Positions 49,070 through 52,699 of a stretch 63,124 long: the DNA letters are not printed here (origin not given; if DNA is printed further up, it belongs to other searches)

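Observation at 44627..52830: The same short zinc-ribbon module is fused to the N-terminus of three different proteins in the locus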

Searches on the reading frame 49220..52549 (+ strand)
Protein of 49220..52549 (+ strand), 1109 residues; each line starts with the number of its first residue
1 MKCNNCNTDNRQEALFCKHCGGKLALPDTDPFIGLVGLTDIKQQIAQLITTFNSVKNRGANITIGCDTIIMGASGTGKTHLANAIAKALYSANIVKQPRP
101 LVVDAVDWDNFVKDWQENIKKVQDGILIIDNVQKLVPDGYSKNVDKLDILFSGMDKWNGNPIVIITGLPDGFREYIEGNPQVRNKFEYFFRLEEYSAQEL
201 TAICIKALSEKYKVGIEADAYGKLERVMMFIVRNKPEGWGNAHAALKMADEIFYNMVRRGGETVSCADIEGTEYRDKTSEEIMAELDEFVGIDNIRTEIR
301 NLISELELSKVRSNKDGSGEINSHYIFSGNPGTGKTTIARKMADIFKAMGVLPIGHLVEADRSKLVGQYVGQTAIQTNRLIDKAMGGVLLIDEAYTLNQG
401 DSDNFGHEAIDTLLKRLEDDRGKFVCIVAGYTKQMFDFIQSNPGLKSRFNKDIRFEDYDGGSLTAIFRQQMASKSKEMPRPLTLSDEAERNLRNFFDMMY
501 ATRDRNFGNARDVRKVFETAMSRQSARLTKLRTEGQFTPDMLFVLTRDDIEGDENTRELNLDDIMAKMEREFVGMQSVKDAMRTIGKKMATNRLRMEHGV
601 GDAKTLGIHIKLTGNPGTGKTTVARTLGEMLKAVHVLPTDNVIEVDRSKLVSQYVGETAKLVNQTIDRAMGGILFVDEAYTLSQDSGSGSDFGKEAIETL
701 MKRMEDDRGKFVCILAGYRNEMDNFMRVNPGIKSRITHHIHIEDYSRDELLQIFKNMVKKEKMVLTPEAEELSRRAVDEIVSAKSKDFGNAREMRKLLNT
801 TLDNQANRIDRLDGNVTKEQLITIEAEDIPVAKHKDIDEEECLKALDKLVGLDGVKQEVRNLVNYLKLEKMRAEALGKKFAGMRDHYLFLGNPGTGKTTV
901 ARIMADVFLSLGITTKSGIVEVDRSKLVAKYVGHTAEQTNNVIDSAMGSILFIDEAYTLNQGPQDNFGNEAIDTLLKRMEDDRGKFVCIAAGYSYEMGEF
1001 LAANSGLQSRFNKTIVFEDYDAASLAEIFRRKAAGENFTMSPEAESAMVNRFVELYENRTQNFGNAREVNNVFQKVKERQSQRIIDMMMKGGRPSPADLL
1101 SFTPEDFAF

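Call 4: search_protein_families(library=pfam, proteins=[window:49220-52549:+], max_evalue=0.01)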
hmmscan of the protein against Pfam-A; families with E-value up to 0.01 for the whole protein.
window:49220-52549:+ (1109 aa): 61 families (the best 25 are shown)
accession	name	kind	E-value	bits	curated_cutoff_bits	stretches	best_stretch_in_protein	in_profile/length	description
PF00004.35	AAA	-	1.1e-65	220.5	21.2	4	612-742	3-129/131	ATPase family associated with various cellular activities (AAA)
PF17866.7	AAA_lid_6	-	2.4e-42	143.2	24.3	3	486-550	1-60/60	AAA lid domain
PF13401.12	AAA_22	-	1.7e-20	74.1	27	1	610-717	8-122/130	AAA domain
PF05496.18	RuvB_N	-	2.8e-18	66.6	27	1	882-961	31-98/159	Holliday junction DNA helicase RuvB P-loop domain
PF20720.3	nSTAND3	-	7.2e-18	65.2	27.2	2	612-759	22-154/155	Novel STAND NTPase 3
PF07728.20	AAA_5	-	1.6e-17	64.3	22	1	612-681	4-77/139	AAA domain (dynein-related subfamily)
PF13191.12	AAA_16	-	6.6e-15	56.4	32.6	0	43-95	7-57/167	AAA ATPase domain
PF13238.12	AAA_18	-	1.1e-14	55.5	29.4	1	610-648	1-34/128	AAA domain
PF13604.12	AAA_30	-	1.3e-13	51.5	27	0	326-404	22-107/191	AAA domain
PF00910.28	RNA_helicase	-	1.6e-13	51.4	21.5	0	612-659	3-52/105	RNA helicase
PF13521.12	AAA_28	-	2.4e-13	51.1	27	0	69-88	3-22/164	AAA domain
PF13245.12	AAA_19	-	3.8e-12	47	25.1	0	610-666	14-68/134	AAA domain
PF01078.27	Mg_chelatase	-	4.9e-12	46.1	20.3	0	609-653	24-65/207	Magnesium chelatase, subunit ChlI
PF01443.25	Viral_helicase1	-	1.4e-11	45.1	21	0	69-135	2-71/228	Viral superfamily 1 RNA helicase core domain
PF13671.12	AAA_33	-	4e-10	40.6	27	0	612-643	4-34/143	AAA domain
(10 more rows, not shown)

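Call 10: find_homologous_proteins(query=window:49220-52549:+, max_evalue=1e-30)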
Query window:49220-52549:+ (1109 aa): 7989 proteins with E <= 1e-30 among 8000 candidates; the best 120 are listed.
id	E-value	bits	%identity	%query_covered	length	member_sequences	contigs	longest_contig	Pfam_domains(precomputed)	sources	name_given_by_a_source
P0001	0.0e+0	2492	100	100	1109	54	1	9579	PF13173.13,PF13604.13,PF00485.25,PF13671.13,PF00004.36,PF13401.13,PF13238.13,PF07728.21,PF04851.22,PF13191.13,PF06414.19,PF10412.16,PF24883.3,PF05729.19,PF13521.13,PF09848.16,PF13177.13,PF27394.1,PF03266.22,PF01443.25,PF19263.6,PF13245.13,PF13555.13,PF08433.17,PF05496.19,PF14532.13,PF06309.18,PF0158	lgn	-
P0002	0.0e+0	2473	99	100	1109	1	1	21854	PF13173.13,PF06745.20,PF13604.13,PF00485.25,PF13671.13,PF00004.36,PF13401.13,PF13238.13,PF07728.21,PF04851.22,PF13191.13,PF06414.19,PF10412.16,PF24883.3,PF05729.19,PF13521.13,PF09848.16,PF13177.13,PF27394.1,PF01057.24,PF03266.22,PF01443.25,PF19263.6,PF13245.13,PF13555.13,PF08433.17,PF05496.19,PF1453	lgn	-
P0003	0.0e+0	2151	85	100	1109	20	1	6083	PF13604.13,PF00485.25,PF08303.18,PF13671.13,PF00493.30,PF00004.36,PF13401.13,PF13238.13,PF00448.29,PF07728.21,PF04851.22,PF13191.13,PF06414.19,PF10412.16,PF07724.21,PF24883.3,PF05729.19,PF13521.13,PF09848.16,PF03266.22,PF01443.25,PF13245.13,PF08433.17,PF05496.19,PF14532.13,PF06309.18,PF01583.27,PF01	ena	-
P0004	0.0e+0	2142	84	100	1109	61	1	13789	PF13173.13,PF13086.13,PF13604.13,PF00485.25,PF13671.13,PF00493.30,PF00004.36,PF13401.13,PF13238.13,PF07728.21,PF04851.22,PF13191.13,PF06414.19,PF10412.16,PF24883.3,PF13521.13,PF09848.16,PF27394.1,PF01057.24,PF03266.22,PF01443.25,PF19263.6,PF13245.13,PF13555.13,PF08433.17,PF05496.19,PF14532.13,PF0630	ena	-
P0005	0.0e+0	2076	99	85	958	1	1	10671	PF13604.13,PF00485.25,PF08303.18,PF13671.13,PF00004.36,PF13401.13,PF13238.13,PF07728.21,PF13191.13,PF06414.19,PF24883.3,PF13521.13,PF09848.16,PF27394.1,PF03266.22,PF01443.25,PF13245.13,PF08433.17,PF05496.19,PF14532.13,PF13479.13,PF00158.33,PF00005.34,PF07726.18,PF12775.14,PF17866.9,PF02367.24,PF1320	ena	-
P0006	0.0e+0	2070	81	100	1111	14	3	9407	PF13086.13,PF13604.13,PF00485.25,PF08303.18,PF13671.13,PF00004.36,PF13401.13,PF13238.13,PF00448.29,PF07728.21,PF04851.22,PF13191.13,PF06414.19,PF07724.21,PF24883.3,PF05729.19,PF13521.13,PF09848.16,PF27394.1,PF03266.22,PF01443.25,PF13245.13,PF13555.13,PF08433.17,PF05496.19,PF14532.13,PF06309.18,PF015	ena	-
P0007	0.0e+0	1911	45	95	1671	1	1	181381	PF13604.13,PF00004.36,PF13238.13,PF07728.21,PF04851.22,PF13191.13,PF06414.19,PF10412.16,PF24883.3,PF05729.19,PF27394.1,PF13481.13,PF00437.27,PF01443.25,PF19263.6,PF13555.13,PF08433.17,PF05496.19,PF14532.13,PF01583.27,PF13479.13,PF05272.18,PF07726.18,PF17866.9,PF13207.13,PF01078.28,PF20720.4,PF20030.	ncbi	-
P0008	0.0e+0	1834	46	96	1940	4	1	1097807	PF06745.20,PF01591.25,PF13604.13,PF00004.36,PF13238.13,PF07728.21,PF04851.22,PF13191.13,PF06414.19,PF24883.3,PF05729.19,PF27394.1,PF13481.13,PF13240.12,PF01443.25,PF19263.6,PF13555.13,PF08433.17,PF12846.14,PF05496.19,PF14532.13,PF27840.1,PF01583.27,PF13479.13,PF05272.18,PF07726.18,PF17866.9,PF13207.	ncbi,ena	-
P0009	0.0e+0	1795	45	97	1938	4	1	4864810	PF06745.20,PF01591.25,PF13604.13,PF00004.36,PF13238.13,PF07728.21,PF04851.22,PF13191.13,PF06414.19,PF24883.3,PF05729.19,PF27394.1,PF13481.13,PF01443.25,PF19263.6,PF13555.13,PF08433.17,PF05496.19,PF14532.13,PF27840.1,PF01583.27,PF13479.13,PF02606.21,PF05272.18,PF07726.18,PF17866.9,PF13207.13,PF03308.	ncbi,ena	-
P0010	0.0e+0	1758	39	98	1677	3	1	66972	PF20030.6,PF13086.13,PF00406.30,PF13604.13,PF00485.25,PF08303.18,PF13671.13,PF00493.30,PF00004.36,PF13401.13,PF13238.13,PF05673.20,PF07728.21,PF00931.29,PF13191.13,PF06414.19,PF24883.3,PF13521.13,PF01202.29,PF09848.16,PF27394.1,PF13481.13,PF03266.22,PF01443.25,PF13245.13,PF08433.17,PF12846.14,PF0302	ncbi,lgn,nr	ncbi:MAG: hypothetical protein SCALA702_36580 [Melioribacteraceae bacterium]|nr:MAG: hypothetical pr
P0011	0.0e+0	1752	41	98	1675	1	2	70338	PF06745.20,PF01591.25,PF13604.13,PF00004.36,PF13238.13,PF07728.21,PF13191.13,PF06414.19,PF24883.3,PF27394.1,PF13481.13,PF01443.25,PF19263.6,PF13555.13,PF08433.17,PF05496.19,PF14532.13,PF27840.1,PF01583.27,PF13479.13,PF05272.18,PF07726.18,PF17866.9,PF13207.13,PF01078.28,PF20720.4,PF20030.6,PF00485.25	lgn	-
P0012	0.0e+0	1695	40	97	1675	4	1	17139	PF01591.25,PF13604.13,PF00004.36,PF13238.13,PF07728.21,PF13191.13,PF06414.19,PF24883.3,PF27394.1,PF13481.13,PF01443.25,PF19263.6,PF08433.17,PF12846.14,PF05496.19,PF14532.13,PF01583.27,PF13479.13,PF05272.18,PF07726.18,PF17866.9,PF13207.13,PF01078.28,PF20720.4,PF20030.6,PF13086.13,PF00406.30,PF00485.2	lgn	-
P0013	0.0e+0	1595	66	100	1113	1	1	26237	PF20030.6,PF06745.20,PF13604.13,PF00485.25,PF13671.13,PF00004.36,PF13401.13,PF13238.13,PF07728.21,PF13191.13,PF06414.19,PF07724.21,PF24883.3,PF13521.13,PF09848.16,PF27394.1,PF03266.22,PF01443.25,PF19263.6,PF13245.13,PF13555.13,PF08433.17,PF05496.19,PF14532.13,PF06309.18,PF01583.27,PF13479.13,PF00158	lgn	-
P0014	0.0e+0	1574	46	98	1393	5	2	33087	PF13604.13,PF00004.36,PF13238.13,PF07728.21,PF13191.13,PF06414.19,PF24883.3,PF13175.13,PF05729.19,PF27394.1,PF01443.25,PF19263.6,PF13555.13,PF08433.17,PF05496.19,PF14532.13,PF01583.27,PF13479.13,PF05272.18,PF07726.18,PF17866.9,PF13207.13,PF01078.28,PF20720.4,PF13173.13,PF00406.30,PF00485.25,PF08303.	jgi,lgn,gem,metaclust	metaclust:\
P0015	0.0e+0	1565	65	100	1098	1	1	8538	PF13173.13,PF13604.13,PF00485.25,PF13671.13,PF00493.30,PF00004.36,PF13401.13,PF13238.13,PF05673.20,PF07728.21,PF13191.13,PF06414.19,PF07724.21,PF24883.3,PF05729.19,PF13521.13,PF27394.1,PF27228.1,PF01057.24,PF03266.22,PF01443.25,PF19263.6,PF13245.13,PF13555.13,PF08433.17,PF05496.19,PF14532.13,PF06309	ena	-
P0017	0.0e+0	1539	39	100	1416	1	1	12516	PF13604.13,PF00485.25,PF08303.18,PF05872.19,PF13671.13,PF00004.36,PF13401.13,PF13238.13,PF05673.20,PF07728.21,PF13191.13,PF06414.19,PF24883.3,PF13521.13,PF09848.16,PF13481.13,PF03266.22,PF01443.25,PF13245.13,PF13555.13,PF08433.17,PF12846.14,PF05496.19,PF14532.13,PF06309.18,PF01583.27,PF01695.24,PF13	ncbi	-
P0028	0.0e+0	1467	45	95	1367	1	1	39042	PF13173.13,PF13604.13,PF00485.25,PF08303.18,PF13671.13,PF00493.30,PF00004.36,PF13401.13,PF13238.13,PF05673.20,PF07728.21,PF04851.22,PF13191.13,PF06414.19,PF07724.21,PF24883.3,PF05729.19,PF13521.13,PF01202.29,PF09848.16,PF27394.1,PF03266.22,PF01443.25,PF19263.6,PF13245.13,PF13555.13,PF08433.17,PF0549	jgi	-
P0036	0.0e+0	1392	44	98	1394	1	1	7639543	PF06745.20,PF13604.13,PF00004.36,PF13238.13,PF07728.21,PF13191.13,PF06414.19,PF24883.3,PF05729.19,PF27394.1,PF01443.25,PF19263.6,PF13555.13,PF08433.17,PF05496.19,PF14532.13,PF01583.27,PF13479.13,PF05272.18,PF07726.18,PF17866.9,PF13207.13,PF01078.28,PF20720.4,PF13173.13,PF13086.13,PF00406.30,PF00485.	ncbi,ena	-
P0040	0.0e+0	1385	44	96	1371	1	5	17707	PF06745.20,PF13604.13,PF00004.36,PF13238.13,PF07728.21,PF04851.22,PF13191.13,PF06414.19,PF24883.3,PF05729.19,PF27394.1,PF13481.13,PF00437.27,PF01443.25,PF19263.6,PF13555.13,PF08433.17,PF05496.19,PF14532.13,PF01583.27,PF13479.13,PF05272.18,PF07726.18,PF17866.9,PF13207.13,PF03308.23,PF01078.28,PF20720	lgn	-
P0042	0.0e+0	1364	58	97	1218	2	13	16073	PF06745.20,PF13604.13,PF00485.25,PF13671.13,PF00493.30,PF00004.36,PF13401.13,PF13238.13,PF05673.20,PF07728.21,PF13191.13,PF06414.19,PF24883.3,PF05729.19,PF13521.13,PF09848.16,PF27394.1,PF02861.26,PF03266.22,PF01443.25,PF19263.6,PF13245.13,PF13555.13,PF08433.17,PF05496.19,PF14532.13,PF06309.18,PF0256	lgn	-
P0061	0.0e+0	1322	56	97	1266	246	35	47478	PF13173.13,PF20030.6,PF06745.20,PF13604.13,PF13671.13,PF00004.36,PF13401.13,PF13238.13,PF05673.20,PF07728.21,PF13191.13,PF06414.19,PF24883.3,PF05729.19,PF13521.13,PF09848.16,PF27394.1,PF03266.22,PF01443.25,PF13245.13,PF13555.13,PF08433.17,PF05496.19,PF14532.13,PF06309.18,PF01583.27,PF13479.13,PF0015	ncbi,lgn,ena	-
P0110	0.0e+0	1213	38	100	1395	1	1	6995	PF20030.6,PF13148.12,PF13086.13,PF13604.13,PF00485.25,PF00493.30,PF00004.36,PF13401.13,PF13238.13,PF05673.20,PF07728.21,PF13191.13,PF06414.19,PF24883.3,PF13521.13,PF09848.16,PF13481.13,PF01057.24,PF06068.20,PF01443.25,PF13245.13,PF08433.17,PF05496.19,PF14532.13,PF06309.18,PF13479.13,PF00158.33,PF000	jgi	jgi:SpoVK/Ycf46/Vps4 family AAA+-type ATPase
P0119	0.0e+0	1157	49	100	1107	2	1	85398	PF17944.7,PF13086.13,PF06745.20,PF13604.13,PF00004.36,PF13401.13,PF13238.13,PF07728.21,PF04851.22,PF13191.13,PF06414.19,PF07724.21,PF24883.3,PF05729.19,PF13521.13,PF27394.1,PF03266.22,PF13245.13,PF13555.13,PF08433.17,PF05496.19,PF01583.27,PF01695.24,PF13479.13,PF00158.33,PF00005.34,PF12775.14,PF1786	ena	-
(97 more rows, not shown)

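Call 13: find_related_loci(query=A1, collection=genome_contigs, flank=10000)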
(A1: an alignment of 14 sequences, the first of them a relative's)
Query A1 (1109 aa) in genome_contigs; peptide patterns used: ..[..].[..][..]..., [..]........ (x = any residue, [..] = any of these).
600 stretches matched a pattern (row limit reached: there are more); 593 encode a relative of the query (tblastn E <= 1e-3); the best 80 are kept; 80 distinct loci.
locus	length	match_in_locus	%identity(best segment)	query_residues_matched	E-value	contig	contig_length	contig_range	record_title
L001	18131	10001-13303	61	1-1109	0e+0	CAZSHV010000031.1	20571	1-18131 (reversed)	MAG TPA_asm: uncultured Bacteroides sp. isolate SRP199465_co2_875 genome assembly, contig: NODE_7488_length_20571_cov_53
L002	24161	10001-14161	44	1-1109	0e+0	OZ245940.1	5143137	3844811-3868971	MAG: Bacteroidales bacterium isolate 16348817-e9c6-4614-bd1d-2438ea9eb1e5 genome assembly, chromosome: 1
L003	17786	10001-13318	41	3-1088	0e+0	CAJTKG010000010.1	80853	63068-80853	MAG TPA_asm: uncultured Muribaculaceae bacterium isolate MGBC103329 genome assembly, contig: MGBC103329.10, whole genome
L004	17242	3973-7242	40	1-1090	0e+0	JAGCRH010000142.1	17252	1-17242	MAG: Prevotella sp. isolate RGIG10051 Yak_Rumen-1__c2455129, whole genome shotgun sequence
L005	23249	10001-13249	40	1-1108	0e+0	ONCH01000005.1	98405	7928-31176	uncultured Prevotellaceae bacterium isolate RUG172 genome assembly, contig: scaffold_129, whole genome shotgun sequence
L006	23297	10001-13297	41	1-1086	0e+0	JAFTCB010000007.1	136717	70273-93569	MAG: Bacteroidales bacterium isolate RGIG3682 Goat_Rumen.Co__c144059, whole genome shotgun sequence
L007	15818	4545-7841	41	1-1086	0e+0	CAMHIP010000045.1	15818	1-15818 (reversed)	MAG: uncultured Bacteroidales bacterium isolate SRR11784285_bin.42_metaWRAP_v1.3_MAG genome assembly, contig: ERZ1220277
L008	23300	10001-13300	41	1-1106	0e+0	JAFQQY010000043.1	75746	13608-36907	MAG: Prevotella sp. isolate RGIG2070 Goat_Colon-2__c620062, whole genome shotgun sequence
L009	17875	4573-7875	40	1-1107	0e+0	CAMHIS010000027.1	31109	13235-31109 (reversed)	MAG: uncultured Prevotellaceae bacterium isolate SRR11784282_bin.65_metaWRAP_v1.3_MAG genome assembly, contig: ERZ122029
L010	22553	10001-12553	43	35-1087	0e+0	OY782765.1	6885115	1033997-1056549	MAG: Melioribacteraceae bacterium isolate b49f5fa7-6043-4eb4-88a3-53a29b1f0925 genome assembly, chromosome: 1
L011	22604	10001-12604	42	34-1087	0e+0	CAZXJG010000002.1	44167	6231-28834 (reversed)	MAG TPA_asm: uncultured Melioribacteraceae bacterium isolate binchicken_co159_36 genome assembly, contig: NODE_204_lengt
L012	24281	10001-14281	35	35-1099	2e-172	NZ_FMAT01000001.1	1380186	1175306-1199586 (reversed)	Arthrobacter sp. NIO-1057, whole genome shotgun sequence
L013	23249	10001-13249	42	1-1107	0e+0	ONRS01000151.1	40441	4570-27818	uncultured Prevotellaceae bacterium isolate RUG571 genome assembly, contig: k87_59999891, whole genome shotgun sequence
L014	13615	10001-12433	38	35-1107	4e-164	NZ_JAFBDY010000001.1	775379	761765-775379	Lysinibacillus composti strain DSM 24785 Ga0454038_01, whole genome shotgun sequence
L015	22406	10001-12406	39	35-1109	5e-157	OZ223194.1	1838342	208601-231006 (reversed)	MAG: uncultured Acetobacterium sp. isolate 6abcf8f7-2dc5-46ce-9e35-983ba889e1c3 genome assembly, chromosome: 4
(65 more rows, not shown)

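Call 15: search_protein_families(library=padloc, proteins=[window:49220-52549:+], max_evalue=0.001)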
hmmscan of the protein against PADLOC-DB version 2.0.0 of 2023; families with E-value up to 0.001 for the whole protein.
window:49220-52549:+ (1109 aa): 22 families
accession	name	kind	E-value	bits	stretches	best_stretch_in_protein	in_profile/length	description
PDLC04232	IetA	-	1.4e-32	111.5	3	807-963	43-190/330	-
PDLC02196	IetA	-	4.8e-26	90.1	3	803-958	39-191/374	-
PDLC02195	IetA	-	1.4e-22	78.6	4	784-955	35-203/395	-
PDLC00915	TRIP13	-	4.2e-22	76.9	3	607-668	61-124/302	TRIP13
PDLC04140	mad8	-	7.8e-17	59.7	2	608-813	28-151/314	mads_8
PDLC04231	IetA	-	2.3e-15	55.1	0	286-406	83-196/262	-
PDLC03838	DolB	-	7.6e-15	53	1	718-804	278-365/375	-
PDLC00914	TRIP13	-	1.7e-09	35.6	0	612-685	76-158/302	TRIP13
PDLC04606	PDC-M37B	-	2.4e-09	34.9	0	35-93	146-202/390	-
PDLC01994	RtcR_PspF1--CARF_AAA_HTH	-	3e-08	31.1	0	876-964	173-267/468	-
PDLC02350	AbiO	-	1.5e-06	25.3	0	322-437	192-299/468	AbiO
PDLC00141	GajB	-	1.5e-06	24.9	0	883-919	14-51/572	UrvD helicase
PDLC02911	VakA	-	3.3e-06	25.7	0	610-635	5-30/163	-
PDLC04605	PDC-M37B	-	5e-06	23.9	0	556-634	260-331/518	-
PDLC00268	PtuA1|PtuA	-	5.6e-05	20.7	0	60-125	17-81/411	AAA ATPase domain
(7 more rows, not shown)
